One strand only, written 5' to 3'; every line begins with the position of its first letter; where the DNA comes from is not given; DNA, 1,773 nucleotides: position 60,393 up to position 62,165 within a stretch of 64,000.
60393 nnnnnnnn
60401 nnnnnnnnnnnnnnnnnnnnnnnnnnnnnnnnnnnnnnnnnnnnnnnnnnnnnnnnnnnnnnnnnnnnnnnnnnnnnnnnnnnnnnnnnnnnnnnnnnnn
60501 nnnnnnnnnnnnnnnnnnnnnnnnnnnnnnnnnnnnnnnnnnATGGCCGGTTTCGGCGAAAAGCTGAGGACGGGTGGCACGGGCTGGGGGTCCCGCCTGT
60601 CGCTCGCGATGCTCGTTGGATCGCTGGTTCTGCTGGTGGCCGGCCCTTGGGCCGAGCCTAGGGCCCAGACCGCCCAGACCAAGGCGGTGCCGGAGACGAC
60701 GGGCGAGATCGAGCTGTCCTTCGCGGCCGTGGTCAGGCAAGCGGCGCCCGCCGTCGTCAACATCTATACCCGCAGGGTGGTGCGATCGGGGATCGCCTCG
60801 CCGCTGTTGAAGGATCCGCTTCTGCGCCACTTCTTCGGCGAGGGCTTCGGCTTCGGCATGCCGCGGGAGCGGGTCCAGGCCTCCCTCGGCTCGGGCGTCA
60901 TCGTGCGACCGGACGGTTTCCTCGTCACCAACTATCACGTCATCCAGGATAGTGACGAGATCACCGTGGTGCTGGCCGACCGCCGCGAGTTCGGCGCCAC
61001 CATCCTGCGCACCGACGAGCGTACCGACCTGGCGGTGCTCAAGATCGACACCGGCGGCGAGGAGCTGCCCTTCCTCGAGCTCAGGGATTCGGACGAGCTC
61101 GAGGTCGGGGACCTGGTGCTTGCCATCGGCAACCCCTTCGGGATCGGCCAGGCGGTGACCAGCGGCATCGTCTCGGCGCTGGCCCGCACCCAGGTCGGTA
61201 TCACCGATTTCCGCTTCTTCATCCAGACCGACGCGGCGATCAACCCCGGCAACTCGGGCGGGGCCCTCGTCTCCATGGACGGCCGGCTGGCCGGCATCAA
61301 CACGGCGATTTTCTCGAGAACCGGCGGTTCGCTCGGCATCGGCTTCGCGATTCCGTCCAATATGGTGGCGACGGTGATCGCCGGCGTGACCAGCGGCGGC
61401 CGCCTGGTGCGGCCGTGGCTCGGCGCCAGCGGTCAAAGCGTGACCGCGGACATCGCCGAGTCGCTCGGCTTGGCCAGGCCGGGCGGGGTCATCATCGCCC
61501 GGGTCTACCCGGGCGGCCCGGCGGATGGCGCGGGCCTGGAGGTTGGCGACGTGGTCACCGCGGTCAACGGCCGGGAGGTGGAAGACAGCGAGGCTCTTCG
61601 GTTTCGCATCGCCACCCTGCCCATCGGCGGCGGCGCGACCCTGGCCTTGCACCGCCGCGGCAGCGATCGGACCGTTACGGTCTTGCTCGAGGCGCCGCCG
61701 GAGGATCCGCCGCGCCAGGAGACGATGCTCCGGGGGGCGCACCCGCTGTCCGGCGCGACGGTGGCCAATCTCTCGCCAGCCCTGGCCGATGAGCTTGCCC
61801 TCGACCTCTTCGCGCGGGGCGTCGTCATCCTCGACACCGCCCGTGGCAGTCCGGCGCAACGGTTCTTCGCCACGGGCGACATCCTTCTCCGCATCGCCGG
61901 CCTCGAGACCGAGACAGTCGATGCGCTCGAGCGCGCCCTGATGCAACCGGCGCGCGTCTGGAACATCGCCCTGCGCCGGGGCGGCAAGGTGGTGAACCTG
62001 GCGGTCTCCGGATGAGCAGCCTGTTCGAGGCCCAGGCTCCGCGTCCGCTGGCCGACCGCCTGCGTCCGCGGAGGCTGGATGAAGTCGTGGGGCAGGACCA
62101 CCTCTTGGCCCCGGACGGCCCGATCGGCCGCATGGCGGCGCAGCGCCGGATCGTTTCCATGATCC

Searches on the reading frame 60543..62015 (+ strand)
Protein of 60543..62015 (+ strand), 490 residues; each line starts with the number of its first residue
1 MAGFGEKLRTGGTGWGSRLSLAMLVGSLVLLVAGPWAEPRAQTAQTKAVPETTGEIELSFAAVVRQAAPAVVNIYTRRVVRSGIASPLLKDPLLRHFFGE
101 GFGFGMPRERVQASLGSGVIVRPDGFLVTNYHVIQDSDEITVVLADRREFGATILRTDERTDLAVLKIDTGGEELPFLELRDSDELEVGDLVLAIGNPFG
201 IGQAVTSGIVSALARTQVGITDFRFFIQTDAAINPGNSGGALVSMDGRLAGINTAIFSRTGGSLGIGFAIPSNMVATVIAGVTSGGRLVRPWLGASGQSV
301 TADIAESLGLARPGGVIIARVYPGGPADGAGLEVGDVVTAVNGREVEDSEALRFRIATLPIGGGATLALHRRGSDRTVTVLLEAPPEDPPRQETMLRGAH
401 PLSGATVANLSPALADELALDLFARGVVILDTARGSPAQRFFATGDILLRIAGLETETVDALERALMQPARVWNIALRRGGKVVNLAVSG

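Call 7: search_protein_families(library=pfam, proteins=[window:60543-62015:+])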
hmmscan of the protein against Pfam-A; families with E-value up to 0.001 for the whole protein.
window:60543-62015:+ (490 aa): 6 families
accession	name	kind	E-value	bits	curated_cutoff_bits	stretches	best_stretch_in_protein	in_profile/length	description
PF13365.12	Trypsin_2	-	2.8e-34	119.4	27.6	1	116-252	1-144/144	Trypsin-like peptidase domain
PF00089.32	Trypsin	-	4e-18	66.5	20.6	1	116-279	27-220/220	Trypsin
PF13180.12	PDZ_2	-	4.4e-17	62.6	27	1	310-381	12-79/80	PDZ domain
PF17820.7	PDZ_6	-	1.1e-15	57.5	27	1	317-354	1-38/54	PDZ domain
PF00595.29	PDZ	-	6.6e-13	49.3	23.2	1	294-367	13-76/81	PDZ domain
PF19805.5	DUF6288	-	0.00041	20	26.3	0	318-349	5-37/402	Family of unknown function (DUF6288)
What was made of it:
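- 60543..62015 (+): Intact degP/htrA (Do-family serine endopeptidase). The start is uncertain: an in-frame ATG also exists at 60507. Trypsin_2 plus PDZ domains (call 7).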

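Call 13: find_related_loci(query=window:60543-62015:+, collection=genome_contigs, flank=6000)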
Query window:60543-62015:+ (490 aa) in genome_contigs; peptide patterns used: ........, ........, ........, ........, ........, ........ (x = any residue, [..] = any of these).
600 stretches matched a pattern (row limit reached: there are more); 593 encode a relative of the query (tblastn E <= 1e-3); the best 80 are kept; 80 distinct loci.
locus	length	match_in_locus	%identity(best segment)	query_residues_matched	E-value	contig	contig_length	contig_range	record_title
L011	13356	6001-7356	64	44-490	8e-176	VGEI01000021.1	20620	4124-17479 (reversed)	MAG: Alphaproteobacteria bacterium isolate K_Offshore_80m_m2_053 K_Offshore_80m_m2_053_Ga0194132_10005445, whole genome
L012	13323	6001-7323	64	47-486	2e-167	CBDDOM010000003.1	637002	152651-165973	MAG: Alphaproteobacteria bacterium isolate 78d396fd-9330-4943-9dc2-f94f35060de0 genome assembly, contig: contig_3, whole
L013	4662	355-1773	58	18-489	8e-171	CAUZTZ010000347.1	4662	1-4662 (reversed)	MAG: Alphaproteobacteria bacterium isolate CB9_331.49 genome assembly, contig: Ga0302133_10013651, whole genome shotgun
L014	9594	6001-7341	62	45-489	3e-166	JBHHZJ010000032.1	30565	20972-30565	MAG: Kiloniellaceae bacterium isolate Maj_1_bin.32 NODE_580_length_30565_cov_15.949918, whole genome shotgun sequence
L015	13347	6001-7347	60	44-490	1e-165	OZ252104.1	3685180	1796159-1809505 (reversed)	MAG: Parvibaculaceae bacterium isolate 6bc7c56f-dc75-427c-8ddb-83aae1234080 genome assembly, chromosome: 1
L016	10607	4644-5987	60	44-490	6e-165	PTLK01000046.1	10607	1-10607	MAG: Alphaproteobacteria bacterium MarineAlpha3_Bin3 CFH04_46, whole genome shotgun sequence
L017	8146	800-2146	58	44-490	1e-161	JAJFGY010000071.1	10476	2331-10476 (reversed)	MAG: Alphaproteobacteria bacterium isolate OFTM199 OFTM199_70, whole genome shotgun sequence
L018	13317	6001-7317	59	47-486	1e-160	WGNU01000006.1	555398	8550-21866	MAG: Alphaproteobacteria bacterium isolate RI_48 c_000000132215, whole genome shotgun sequence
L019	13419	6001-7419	54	14-490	3e-159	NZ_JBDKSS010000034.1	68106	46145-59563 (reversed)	MAG: Parvibaculum sp. isolate 6_bin.230 c_000002078346, whole genome shotgun sequence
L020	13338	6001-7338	63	43-488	4e-156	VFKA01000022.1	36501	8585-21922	MAG: Rhodospirillales bacterium isolate Bin_16_5 c_000001254369, whole genome shotgun sequence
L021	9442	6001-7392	57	28-488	7e-156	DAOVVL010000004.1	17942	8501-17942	MAG TPA_asm: Thalassospiraceae bacterium isolate CSMAG_1704 CSMAG_1704_k141_5545360_length_17942_cov_15.8597, whole geno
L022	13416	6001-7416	54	21-490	2e-155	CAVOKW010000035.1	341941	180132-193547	MAG: uncultured Alphaproteobacteria bacterium isolate MFD10097.bin.1.3 genome assembly, contig: contig_7125, whole genom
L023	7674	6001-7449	62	12-455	6e-155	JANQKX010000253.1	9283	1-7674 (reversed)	MAG: Kiloniellaceae bacterium isolate PL25a_bin.3 k99_4893205, whole genome shotgun sequence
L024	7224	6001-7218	61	18-424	2e-154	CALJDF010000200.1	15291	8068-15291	MAG: uncultured Alphaproteobacteria bacterium isolate S1_Bin_Bin_88_1_1 genome assembly, contig: c_000001087254, whole g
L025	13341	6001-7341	58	41-488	3e-154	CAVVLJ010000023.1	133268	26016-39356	MAG: uncultured proteobacterium isolate MFD09222.bin.2.131 genome assembly, contig: contig_97235, whole genome shotgun s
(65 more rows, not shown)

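Call 15: find_related_loci(query=window:60543-62015:+, collection=metagenome_contigs, flank=8000)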
Query window:60543-62015:+ (490 aa) in metagenome_contigs; peptide patterns used: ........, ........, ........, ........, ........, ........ (x = any residue, [..] = any of these).
600 stretches matched a pattern (row limit reached: there are more); 592 encode a relative of the query (tblastn E <= 1e-3); the best 80 are kept; 80 distinct loci.
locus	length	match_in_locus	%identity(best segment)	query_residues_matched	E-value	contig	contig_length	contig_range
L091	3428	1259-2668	62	19-490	0e+0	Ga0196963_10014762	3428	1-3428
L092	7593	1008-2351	63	44-490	3e-177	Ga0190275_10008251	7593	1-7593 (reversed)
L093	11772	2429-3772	61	43-490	5e-175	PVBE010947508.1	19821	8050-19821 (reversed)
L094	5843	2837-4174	62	44-488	1e-176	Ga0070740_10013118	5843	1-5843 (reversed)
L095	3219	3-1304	60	47-482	1e-176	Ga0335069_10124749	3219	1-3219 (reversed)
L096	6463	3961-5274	58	47-483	4e-162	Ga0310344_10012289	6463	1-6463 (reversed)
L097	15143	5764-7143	56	22-488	3e-161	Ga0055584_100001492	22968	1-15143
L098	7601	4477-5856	55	30-488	3e-160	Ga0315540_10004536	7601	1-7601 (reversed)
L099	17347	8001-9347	59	39-489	2e-158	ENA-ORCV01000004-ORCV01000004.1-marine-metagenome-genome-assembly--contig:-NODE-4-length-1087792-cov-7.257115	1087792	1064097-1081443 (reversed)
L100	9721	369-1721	60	41-490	5e-158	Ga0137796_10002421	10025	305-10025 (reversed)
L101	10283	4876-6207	58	44-488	4e-157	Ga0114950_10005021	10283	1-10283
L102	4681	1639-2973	57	45-488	3e-155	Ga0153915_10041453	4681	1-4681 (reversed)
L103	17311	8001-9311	54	42-477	8e-152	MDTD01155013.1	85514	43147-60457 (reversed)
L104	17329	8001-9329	55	49-490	5e-151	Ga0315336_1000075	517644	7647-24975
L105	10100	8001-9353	60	40-490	3e-151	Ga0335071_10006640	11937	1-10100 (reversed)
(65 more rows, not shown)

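Call 16: find_encoding_contigs(protein=window:60543-62015:+, flank=8000, max_places=10)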
Protein window:60543-62015:+ (490 aa): no gene with exactly this product is on record in the collection.

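Call 18: find_homologous_proteins(query=window:60543-62015:+, max_evalue=1e-100)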
Query window:60543-62015:+ (490 aa): 7883 proteins with E <= 1e-100 among 8000 candidates; the best 120 are listed.
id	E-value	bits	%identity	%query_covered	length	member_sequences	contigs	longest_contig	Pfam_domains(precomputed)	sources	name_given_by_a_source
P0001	0.0e+0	1045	100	100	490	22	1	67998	PF13365.13,PF17820.8,PF00595.30,PF13180.13,PF00089.33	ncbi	-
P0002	0.0e+0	1020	98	100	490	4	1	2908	PF13365.13,PF17820.8,PF00595.30,PF13180.13,PF00089.33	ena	-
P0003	2.8e-183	628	65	96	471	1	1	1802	PF13365.13,PF17820.8,PF00595.30,PF13180.13,PF00089.33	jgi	jgi:serine protease Do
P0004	3.6e-183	628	63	97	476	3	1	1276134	PF13365.13,PF17820.8,PF00595.30,PF13180.13,PF00089.33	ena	-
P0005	7.9e-181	620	66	90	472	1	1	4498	PF13365.13,PF17820.8,PF00595.30,PF13180.13,PF00089.33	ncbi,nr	ncbi:MAG: DegQ family serine endoprotease [Proteobacteria bacterium]|nr:DegQ family serine endoprote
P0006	1.1e-180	620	66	90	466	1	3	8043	PF13365.13,PF17820.8,PF00595.30,PF13180.13,PF00089.33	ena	-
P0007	4.2e-180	618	68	91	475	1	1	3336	PF13365.13,PF12812.14,PF17820.8,PF00595.30,PF13180.13,PF00089.33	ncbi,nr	ncbi:MAG: DegQ family serine endoprotease [Rhodospirillales bacterium]|nr:DegQ family serine endopro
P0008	4.8e-180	618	66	91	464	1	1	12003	PF13365.13,PF17820.8,PF00595.30,PF13180.13,PF00089.33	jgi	jgi:serine protease Do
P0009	3.9e-179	615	66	90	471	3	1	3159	PF13365.13,PF17820.8,PF00595.30,PF13180.13,PF00089.33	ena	-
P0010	4.6e-179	614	66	95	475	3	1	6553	PF13365.13,PF17820.8,PF00595.30,PF13180.13,PF00089.33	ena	-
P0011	7.4e-179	614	66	90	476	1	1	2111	PF13365.13,PF17820.8,PF00595.30,PF13180.13,PF00089.33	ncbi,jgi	-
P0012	9.0e-179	613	63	96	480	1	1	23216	PF14685.15,PF13365.13,PF17820.8,PF00595.30,PF13180.13,PF00089.33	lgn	-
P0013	1.4e-178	613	66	91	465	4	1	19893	PF14685.15,PF13365.13,PF12812.14,PF17820.8,PF00595.30,PF13180.13,PF00089.33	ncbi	-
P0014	1.7e-178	612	65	90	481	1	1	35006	PF14685.15,PF13365.13,PF17820.8,PF00595.30,PF13180.13,PF00089.33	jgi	jgi:serine protease Do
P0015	5.2e-178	611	66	92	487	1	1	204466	PF19805.6,PF14685.15,PF13365.13,PF17820.8,PF00595.30,PF13180.13,PF00089.33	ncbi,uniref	ncbi:MAG TPA: DegQ family serine endoprotease [Ferrovibrio sp.]|uniref:DegQ family serine endoprotea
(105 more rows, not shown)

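Call 19: find_encoding_contigs(protein=P0001, flank=8000, max_places=10)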
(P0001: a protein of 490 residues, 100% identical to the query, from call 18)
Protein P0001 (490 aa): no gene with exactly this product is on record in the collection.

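Call 20: find_encoding_contigs(protein=P0002, flank=8000, max_places=10)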
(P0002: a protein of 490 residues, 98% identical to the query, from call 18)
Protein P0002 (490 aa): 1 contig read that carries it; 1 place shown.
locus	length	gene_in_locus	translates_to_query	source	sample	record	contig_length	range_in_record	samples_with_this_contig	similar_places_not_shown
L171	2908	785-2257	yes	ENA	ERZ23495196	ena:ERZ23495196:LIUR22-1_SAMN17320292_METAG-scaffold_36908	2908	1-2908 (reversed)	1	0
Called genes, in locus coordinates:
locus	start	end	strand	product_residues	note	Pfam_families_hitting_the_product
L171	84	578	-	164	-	PF00583:Acetyltransf_1, PF13673:Acetyltransf_10, PF13508:Acetyltransf_7, PF08445:FR47 (weak)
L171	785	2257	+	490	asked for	PF00089:Trypsin, PF13365:Trypsin_2, PF13180:PDZ_2, PF00595:PDZ, PF17820:PDZ_6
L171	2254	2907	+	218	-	?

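Call 21: list_cluster_members(proteins=[P0001, P0002])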
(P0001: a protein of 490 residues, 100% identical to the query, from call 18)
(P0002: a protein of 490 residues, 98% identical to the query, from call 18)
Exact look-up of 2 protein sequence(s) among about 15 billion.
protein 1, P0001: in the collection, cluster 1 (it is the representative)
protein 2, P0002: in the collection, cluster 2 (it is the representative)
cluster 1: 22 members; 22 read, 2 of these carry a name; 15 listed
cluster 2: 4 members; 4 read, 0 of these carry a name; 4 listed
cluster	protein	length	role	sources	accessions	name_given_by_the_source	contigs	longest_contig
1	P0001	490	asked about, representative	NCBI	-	-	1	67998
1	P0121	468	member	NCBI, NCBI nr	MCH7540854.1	MAG: Do family serine endopeptidase [Proteobacteria bacterium] | Do family serine endopeptidase [Pseudomonadota bacterium]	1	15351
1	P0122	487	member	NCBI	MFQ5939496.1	MAG: Do family serine endopeptidase [Alphaproteobacteria bacterium]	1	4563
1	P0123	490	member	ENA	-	-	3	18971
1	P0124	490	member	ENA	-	-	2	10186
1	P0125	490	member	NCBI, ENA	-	-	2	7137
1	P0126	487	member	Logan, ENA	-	-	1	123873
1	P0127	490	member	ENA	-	-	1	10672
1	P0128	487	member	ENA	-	-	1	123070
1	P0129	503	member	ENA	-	-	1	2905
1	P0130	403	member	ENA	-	-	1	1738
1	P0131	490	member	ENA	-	-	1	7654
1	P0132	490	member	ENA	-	-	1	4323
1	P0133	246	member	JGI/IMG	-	-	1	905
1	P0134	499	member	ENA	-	-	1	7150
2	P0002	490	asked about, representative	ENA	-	-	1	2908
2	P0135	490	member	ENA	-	-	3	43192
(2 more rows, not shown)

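Call 22: find_encoding_contigs(protein=P0126, flank=10000, max_places=4)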
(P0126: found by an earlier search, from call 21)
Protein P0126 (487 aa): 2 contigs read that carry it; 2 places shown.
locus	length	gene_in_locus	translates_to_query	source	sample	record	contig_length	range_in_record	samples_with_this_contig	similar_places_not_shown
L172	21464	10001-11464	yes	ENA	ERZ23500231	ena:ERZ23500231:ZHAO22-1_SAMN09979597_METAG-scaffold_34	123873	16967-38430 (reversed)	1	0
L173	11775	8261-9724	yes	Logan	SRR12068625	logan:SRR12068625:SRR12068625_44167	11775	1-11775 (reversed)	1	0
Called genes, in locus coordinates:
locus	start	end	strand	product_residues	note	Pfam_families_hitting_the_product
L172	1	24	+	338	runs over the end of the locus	PF01193:RNA_pol_L, PF01000:RNA_pol_A_bac, PF03118:RNA_pol_A_CTD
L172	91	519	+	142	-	PF01196:Ribosomal_L17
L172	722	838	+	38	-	-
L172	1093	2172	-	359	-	PF00005:ABC_tran, PF17912:OB_MalK, PF08402:TOBE_2, PF03459:TOBE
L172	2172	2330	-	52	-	-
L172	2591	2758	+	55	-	-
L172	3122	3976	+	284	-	PF00528:BPD_transp_1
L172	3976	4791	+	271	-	PF00528:BPD_transp_1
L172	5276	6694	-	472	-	PF01547:SBP_bac_1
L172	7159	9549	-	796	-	PF04879:Molybdop_Fe4S4, PF00384:Molybdopterin, PF01568:Molydop_binding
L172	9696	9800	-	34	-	-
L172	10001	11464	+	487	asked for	PF00089:Trypsin, PF13365:Trypsin_2, PF13180:PDZ_2, PF00595:PDZ, PF17820:PDZ_6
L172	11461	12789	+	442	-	PF05496:RuvB_N, PF00004:AAA, PF07728:AAA_5 (faint), PF16193:AAA_assoc_2, PF12002:MgsA_C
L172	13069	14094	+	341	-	PF00849:PseudoU_synth_2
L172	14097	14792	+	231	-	PF07542:ATP12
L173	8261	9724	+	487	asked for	PF00089:Trypsin, PF13365:Trypsin_2, PF13180:PDZ_2, PF00595:PDZ, PF17820:PDZ_6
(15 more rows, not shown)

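Call 23: find_encoding_contigs(protein=P0123, flank=8000, max_places=6)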
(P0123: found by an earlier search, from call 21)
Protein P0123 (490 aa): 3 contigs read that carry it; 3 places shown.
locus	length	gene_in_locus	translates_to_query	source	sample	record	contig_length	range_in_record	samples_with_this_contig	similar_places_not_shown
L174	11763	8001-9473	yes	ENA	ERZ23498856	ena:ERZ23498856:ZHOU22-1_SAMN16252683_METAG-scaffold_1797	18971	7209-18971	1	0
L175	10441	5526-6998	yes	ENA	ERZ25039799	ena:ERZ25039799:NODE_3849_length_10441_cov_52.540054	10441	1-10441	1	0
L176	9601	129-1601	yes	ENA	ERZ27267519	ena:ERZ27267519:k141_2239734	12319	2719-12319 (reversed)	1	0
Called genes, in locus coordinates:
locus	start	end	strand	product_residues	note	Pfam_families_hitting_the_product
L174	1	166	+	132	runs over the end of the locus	PF00410:Ribosomal_S8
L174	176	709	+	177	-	PF00347:Ribosomal_L6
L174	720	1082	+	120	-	PF00861:Ribosomal_L18p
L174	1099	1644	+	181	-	PF00333:Ribosomal_S5, PF03719:Ribosomal_S5_C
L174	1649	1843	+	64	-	PF00327:Ribosomal_L30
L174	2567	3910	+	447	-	PF00344:SecY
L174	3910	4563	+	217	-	PF00406:ADK, PF13207:AAA_17, PF05191:ADK_lid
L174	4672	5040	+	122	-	PF00416:Ribosomal_S13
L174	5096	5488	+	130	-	PF00411:Ribosomal_S11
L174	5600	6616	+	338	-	PF01193:RNA_pol_L, PF01000:RNA_pol_A_bac, PF03118:RNA_pol_A_CTD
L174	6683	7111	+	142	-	PF01196:Ribosomal_L17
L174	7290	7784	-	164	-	PF00583:Acetyltransf_1, PF13673:Acetyltransf_10, PF13508:Acetyltransf_7, PF08445:FR47 (weak)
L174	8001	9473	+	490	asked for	PF00089:Trypsin, PF13365:Trypsin_2, PF13180:PDZ_2, PF00595:PDZ, PF17820:PDZ_6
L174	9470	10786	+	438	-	PF05496:RuvB_N, PF00004:AAA, PF07728:AAA_5 (faint), PF16193:AAA_assoc_2, PF12002:MgsA_C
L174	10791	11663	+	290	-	PF00892:EamA, PF03151:TPT (weak), PF00892:EamA (weak)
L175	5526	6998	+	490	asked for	PF00089:Trypsin, PF13365:Trypsin_2, PF13180:PDZ_2, PF00595:PDZ, PF17820:PDZ_6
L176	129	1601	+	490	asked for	PF00089:Trypsin, PF13365:Trypsin_2, PF13180:PDZ_2, PF00595:PDZ, PF17820:PDZ_6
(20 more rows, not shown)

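Call 30: find_encoding_contigs(protein=P0135, flank=8000, max_places=6)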
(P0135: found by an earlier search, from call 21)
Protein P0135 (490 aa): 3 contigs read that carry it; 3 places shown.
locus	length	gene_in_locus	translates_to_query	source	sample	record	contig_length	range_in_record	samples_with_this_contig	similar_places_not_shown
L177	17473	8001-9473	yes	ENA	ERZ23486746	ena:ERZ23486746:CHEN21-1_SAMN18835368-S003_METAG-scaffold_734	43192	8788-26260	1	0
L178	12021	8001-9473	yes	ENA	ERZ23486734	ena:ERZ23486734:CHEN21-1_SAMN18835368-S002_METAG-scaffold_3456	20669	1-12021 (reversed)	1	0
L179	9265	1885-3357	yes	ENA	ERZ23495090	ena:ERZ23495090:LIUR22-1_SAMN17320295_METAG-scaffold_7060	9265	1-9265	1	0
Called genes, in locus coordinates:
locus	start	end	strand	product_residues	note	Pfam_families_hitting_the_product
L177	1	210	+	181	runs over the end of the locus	PF00333:Ribosomal_S5, PF03719:Ribosomal_S5_C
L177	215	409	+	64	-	PF00327:Ribosomal_L30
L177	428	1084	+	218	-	PF00828:Ribosomal_L27A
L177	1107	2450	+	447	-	PF00344:SecY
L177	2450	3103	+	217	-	PF00406:ADK, PF13207:AAA_17, PF05191:ADK_lid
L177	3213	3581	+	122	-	PF00416:Ribosomal_S13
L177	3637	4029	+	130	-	PF00411:Ribosomal_S11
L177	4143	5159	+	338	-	PF01193:RNA_pol_L, PF01000:RNA_pol_A_bac, PF03118:RNA_pol_A_CTD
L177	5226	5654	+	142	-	PF01196:Ribosomal_L17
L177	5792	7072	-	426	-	PF00890:FAD_binding_2 (weak), PF01266:DAO (weak), PF01946:Thi4 (weak), PF03486:HI0933_like (weak), PF07992:Pyr_redox_2 (weak), PF12831:FAD_oxidored, PF13450:NAD_binding_8, PF01593:Amino_oxidase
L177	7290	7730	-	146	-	PF00583:Acetyltransf_1, PF13673:Acetyltransf_10, PF13508:Acetyltransf_7, PF08445:FR47 (weak)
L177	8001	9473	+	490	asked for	PF00089:Trypsin, PF13365:Trypsin_2, PF13180:PDZ_2, PF00595:PDZ, PF17820:PDZ_6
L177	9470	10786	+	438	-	PF05496:RuvB_N, PF00004:AAA, PF07728:AAA_5 (faint), PF16193:AAA_assoc_2, PF12002:MgsA_C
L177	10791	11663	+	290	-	PF00892:EamA, PF03151:TPT (weak), PF00892:EamA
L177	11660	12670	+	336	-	PF00849:PseudoU_synth_2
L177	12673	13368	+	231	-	PF07542:ATP12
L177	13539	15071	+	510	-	PF01039:Carboxyl_trans, PF03255:ACCA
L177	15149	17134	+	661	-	PF00289:Biotin_carb_N, PF02222:ATP-grasp (weak), PF02786:CPSase_L_D2, PF07478:Dala_Dala_lig_C, PF02785:Biotin_carb_C, PF18140:PCC_BT, PF00364:Biotin_lipoyl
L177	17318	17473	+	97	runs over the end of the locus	PF00708:Acylphosphatase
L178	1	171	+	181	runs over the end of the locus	PF00333:Ribosomal_S5, PF03719:Ribosomal_S5_C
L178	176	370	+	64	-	PF00327:Ribosomal_L30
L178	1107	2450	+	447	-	PF00344:SecY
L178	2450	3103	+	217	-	PF00406:ADK, PF13207:AAA_17, PF05191:ADK_lid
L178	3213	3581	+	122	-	PF00416:Ribosomal_S13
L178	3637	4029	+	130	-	PF00411:Ribosomal_S11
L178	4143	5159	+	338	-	PF01193:RNA_pol_L, PF01000:RNA_pol_A_bac, PF03118:RNA_pol_A_CTD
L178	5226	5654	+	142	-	PF01196:Ribosomal_L17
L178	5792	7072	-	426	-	PF00890:FAD_binding_2 (weak), PF01266:DAO (weak), PF01946:Thi4 (faint), PF03486:HI0933_like (faint), PF07992:Pyr_redox_2 (weak), PF12831:FAD_oxidored (weak), PF13450:NAD_binding_8, PF01593:Amino_oxidase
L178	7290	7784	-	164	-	PF00583:Acetyltransf_1, PF13673:Acetyltransf_10, PF13508:Acetyltransf_7, PF08445:FR47 (weak)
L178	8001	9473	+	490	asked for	PF00089:Trypsin, PF13365:Trypsin_2, PF13180:PDZ_2, PF00595:PDZ, PF17820:PDZ_6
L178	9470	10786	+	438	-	PF05496:RuvB_N, PF00004:AAA, PF07728:AAA_5 (faint), PF16193:AAA_assoc_2, PF12002:MgsA_C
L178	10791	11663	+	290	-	PF00892:EamA, PF03151:TPT (weak), PF00892:EamA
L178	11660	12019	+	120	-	?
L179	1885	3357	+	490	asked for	PF00089:Trypsin, PF13365:Trypsin_2, PF13180:PDZ_2, PF00595:PDZ, PF17820:PDZ_6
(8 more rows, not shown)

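Call 31: find_encoding_contigs(protein=P0124, flank=8000, max_places=6)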
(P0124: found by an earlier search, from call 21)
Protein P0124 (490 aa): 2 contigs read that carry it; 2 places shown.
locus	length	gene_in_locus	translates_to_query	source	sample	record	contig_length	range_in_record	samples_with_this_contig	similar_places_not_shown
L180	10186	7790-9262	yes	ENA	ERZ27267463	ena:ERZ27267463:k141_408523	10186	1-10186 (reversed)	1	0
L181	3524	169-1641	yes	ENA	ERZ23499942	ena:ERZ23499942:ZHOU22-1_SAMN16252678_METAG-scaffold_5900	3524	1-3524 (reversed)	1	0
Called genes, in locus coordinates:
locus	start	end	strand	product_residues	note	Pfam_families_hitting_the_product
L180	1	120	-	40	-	?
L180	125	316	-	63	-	-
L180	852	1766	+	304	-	PF00528:BPD_transp_1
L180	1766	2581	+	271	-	PF00528:BPD_transp_1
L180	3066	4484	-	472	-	PF01547:SBP_bac_1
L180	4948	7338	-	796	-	PF04879:Molybdop_Fe4S4, PF00384:Molybdopterin, PF01568:Molydop_binding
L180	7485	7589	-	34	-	-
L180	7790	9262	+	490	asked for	PF00089:Trypsin, PF13365:Trypsin_2, PF13180:PDZ_2, PF00595:PDZ, PF17820:PDZ_6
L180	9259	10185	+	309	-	?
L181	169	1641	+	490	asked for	PF00089:Trypsin, PF13365:Trypsin_2, PF13180:PDZ_2, PF00595:PDZ, PF17820:PDZ_6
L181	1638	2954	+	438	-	PF05496:RuvB_N, PF00004:AAA, PF07728:AAA_5 (faint), PF16193:AAA_assoc_2, PF12002:MgsA_C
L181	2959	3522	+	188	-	?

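Call 36: find_encoding_contigs(protein=P0121, flank=8000, max_places=4)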
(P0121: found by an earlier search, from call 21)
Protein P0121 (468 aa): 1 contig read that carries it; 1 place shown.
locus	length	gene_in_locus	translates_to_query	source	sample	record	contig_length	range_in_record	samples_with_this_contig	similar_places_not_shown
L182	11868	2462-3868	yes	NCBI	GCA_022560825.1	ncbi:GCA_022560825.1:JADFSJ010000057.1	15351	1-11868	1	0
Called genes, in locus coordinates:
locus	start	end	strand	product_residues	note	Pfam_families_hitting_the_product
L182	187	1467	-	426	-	PF00890:FAD_binding_2 (weak), PF01266:DAO (weak), PF01946:Thi4 (weak), PF03486:HI0933_like (weak), PF07992:Pyr_redox_2 (weak), PF12831:FAD_oxidored, PF13450:NAD_binding_8, PF01593:Amino_oxidase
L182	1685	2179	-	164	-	PF00583:Acetyltransf_1, PF13673:Acetyltransf_10, PF13508:Acetyltransf_7, PF08445:FR47 (weak)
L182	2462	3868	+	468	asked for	PF00089:Trypsin, PF13365:Trypsin_2, PF13180:PDZ_2, PF00595:PDZ, PF17820:PDZ_6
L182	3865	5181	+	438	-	PF05496:RuvB_N, PF00004:AAA, PF07728:AAA_5 (faint), PF16193:AAA_assoc_2, PF12002:MgsA_C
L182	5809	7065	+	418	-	PF00849:PseudoU_synth_2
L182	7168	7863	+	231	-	PF07542:ATP12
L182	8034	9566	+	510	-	PF01039:Carboxyl_trans, PF03255:ACCA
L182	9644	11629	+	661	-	PF00289:Biotin_carb_N, PF02222:ATP-grasp (weak), PF02786:CPSase_L_D2, PF07478:Dala_Dala_lig_C, PF02785:Biotin_carb_C, PF18140:PCC_BT, PF00364:Biotin_lipoyl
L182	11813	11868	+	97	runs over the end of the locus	PF00708:Acylphosphatase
